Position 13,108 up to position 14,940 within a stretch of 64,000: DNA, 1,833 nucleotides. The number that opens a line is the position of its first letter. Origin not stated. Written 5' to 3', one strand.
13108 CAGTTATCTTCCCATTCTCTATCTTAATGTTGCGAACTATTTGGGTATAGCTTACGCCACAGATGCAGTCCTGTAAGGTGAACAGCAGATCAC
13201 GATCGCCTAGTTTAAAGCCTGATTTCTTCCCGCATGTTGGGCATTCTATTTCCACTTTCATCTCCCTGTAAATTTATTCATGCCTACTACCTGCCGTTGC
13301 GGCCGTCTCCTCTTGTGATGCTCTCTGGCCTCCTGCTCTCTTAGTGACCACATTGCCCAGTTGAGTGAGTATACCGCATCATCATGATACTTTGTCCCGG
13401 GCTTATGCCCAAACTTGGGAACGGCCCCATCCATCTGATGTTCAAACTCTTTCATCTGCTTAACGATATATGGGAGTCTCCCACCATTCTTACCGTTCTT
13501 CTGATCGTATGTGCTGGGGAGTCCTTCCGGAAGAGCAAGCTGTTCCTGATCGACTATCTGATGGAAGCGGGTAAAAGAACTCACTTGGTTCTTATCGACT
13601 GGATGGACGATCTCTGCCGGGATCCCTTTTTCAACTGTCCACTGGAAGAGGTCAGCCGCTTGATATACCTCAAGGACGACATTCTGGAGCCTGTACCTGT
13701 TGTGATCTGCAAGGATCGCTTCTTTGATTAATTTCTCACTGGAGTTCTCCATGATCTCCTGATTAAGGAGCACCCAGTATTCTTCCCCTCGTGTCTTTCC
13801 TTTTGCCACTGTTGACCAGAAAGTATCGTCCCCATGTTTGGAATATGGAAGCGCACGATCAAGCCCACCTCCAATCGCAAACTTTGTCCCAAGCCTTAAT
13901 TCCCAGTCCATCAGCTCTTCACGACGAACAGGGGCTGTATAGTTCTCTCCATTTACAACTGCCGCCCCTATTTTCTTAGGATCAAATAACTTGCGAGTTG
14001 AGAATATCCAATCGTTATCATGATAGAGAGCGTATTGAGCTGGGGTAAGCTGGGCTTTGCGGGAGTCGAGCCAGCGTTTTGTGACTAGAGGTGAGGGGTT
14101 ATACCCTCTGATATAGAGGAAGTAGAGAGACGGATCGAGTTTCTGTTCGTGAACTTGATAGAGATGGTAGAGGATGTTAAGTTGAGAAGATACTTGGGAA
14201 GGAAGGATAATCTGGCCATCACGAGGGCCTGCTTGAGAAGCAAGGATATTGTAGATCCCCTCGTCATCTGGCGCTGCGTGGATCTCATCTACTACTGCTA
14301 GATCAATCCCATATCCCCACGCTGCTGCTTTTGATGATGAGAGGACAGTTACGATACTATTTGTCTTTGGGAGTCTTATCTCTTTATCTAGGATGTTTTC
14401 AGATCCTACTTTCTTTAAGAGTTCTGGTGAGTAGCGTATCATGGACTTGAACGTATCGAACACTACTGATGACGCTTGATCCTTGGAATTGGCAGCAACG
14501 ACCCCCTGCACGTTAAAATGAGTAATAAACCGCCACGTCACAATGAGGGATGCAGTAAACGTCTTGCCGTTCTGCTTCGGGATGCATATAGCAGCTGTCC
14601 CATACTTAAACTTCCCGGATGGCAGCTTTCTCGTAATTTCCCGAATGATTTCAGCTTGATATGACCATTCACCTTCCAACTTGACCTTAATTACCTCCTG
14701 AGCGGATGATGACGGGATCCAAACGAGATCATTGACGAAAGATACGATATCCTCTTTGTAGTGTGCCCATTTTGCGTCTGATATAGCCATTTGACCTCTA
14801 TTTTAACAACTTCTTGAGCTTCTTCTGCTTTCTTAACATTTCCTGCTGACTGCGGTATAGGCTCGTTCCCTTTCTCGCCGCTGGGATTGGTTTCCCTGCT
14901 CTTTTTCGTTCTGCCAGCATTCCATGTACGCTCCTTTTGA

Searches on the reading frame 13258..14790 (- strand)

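Call 33: search_protein_families(library=pfam, proteins=[window:13258-14790:-], max_evalue=0.01)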
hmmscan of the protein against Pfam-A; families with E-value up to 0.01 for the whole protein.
window:13258-14790:- (510 aa): 2 families
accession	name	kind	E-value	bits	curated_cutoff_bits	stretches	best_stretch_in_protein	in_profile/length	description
PF03354.21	TerL_ATPase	-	2.3e-11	44.1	23.7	1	62-182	20-143/178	Terminase large subunit, ATPase domain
PF05876.18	GpA_ATPase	-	0.0015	18.7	25.6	1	51-175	17-142/247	Phage terminase large subunit gpA, ATPase domain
